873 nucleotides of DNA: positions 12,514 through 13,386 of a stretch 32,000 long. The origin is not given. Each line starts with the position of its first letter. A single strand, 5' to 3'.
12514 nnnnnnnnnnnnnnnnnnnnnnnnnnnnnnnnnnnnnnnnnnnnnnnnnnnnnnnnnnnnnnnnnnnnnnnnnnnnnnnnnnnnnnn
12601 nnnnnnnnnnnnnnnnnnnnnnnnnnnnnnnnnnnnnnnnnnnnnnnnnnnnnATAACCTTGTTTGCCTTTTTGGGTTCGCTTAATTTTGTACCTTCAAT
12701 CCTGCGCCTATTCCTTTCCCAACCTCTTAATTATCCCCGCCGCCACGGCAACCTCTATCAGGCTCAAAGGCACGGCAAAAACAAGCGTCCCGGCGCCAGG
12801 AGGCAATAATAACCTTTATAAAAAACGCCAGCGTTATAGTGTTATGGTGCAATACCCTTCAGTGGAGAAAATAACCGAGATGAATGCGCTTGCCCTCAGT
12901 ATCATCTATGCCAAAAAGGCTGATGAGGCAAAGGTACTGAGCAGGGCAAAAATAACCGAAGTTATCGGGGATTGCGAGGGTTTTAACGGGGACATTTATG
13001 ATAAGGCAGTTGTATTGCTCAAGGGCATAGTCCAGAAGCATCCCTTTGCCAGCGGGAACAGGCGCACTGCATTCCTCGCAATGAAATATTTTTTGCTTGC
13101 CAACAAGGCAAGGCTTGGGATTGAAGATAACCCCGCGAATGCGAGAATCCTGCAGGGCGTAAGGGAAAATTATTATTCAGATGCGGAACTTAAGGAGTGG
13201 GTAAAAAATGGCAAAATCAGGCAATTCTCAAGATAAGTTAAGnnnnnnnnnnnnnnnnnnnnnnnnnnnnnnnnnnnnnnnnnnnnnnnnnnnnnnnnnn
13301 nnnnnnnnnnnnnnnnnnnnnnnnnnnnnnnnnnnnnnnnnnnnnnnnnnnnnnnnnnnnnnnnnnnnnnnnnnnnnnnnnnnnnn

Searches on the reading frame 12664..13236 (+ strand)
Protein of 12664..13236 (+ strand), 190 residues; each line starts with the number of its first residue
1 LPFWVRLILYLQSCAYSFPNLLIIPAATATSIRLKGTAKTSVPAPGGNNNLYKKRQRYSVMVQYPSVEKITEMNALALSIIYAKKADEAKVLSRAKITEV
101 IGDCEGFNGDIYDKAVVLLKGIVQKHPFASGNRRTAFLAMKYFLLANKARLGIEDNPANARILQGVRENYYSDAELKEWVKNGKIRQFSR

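Call 88: search_protein_families(library=pfam, proteins=[window:12664-13236:+], max_evalue=0.001)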
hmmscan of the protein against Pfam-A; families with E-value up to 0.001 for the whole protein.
window:12664-13236:+ (190 aa): 1 family
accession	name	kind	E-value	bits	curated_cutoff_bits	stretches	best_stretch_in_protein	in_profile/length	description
PF02661.23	Fic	-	2e-08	35.4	24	1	108-144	57-93/93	Fic/DOC family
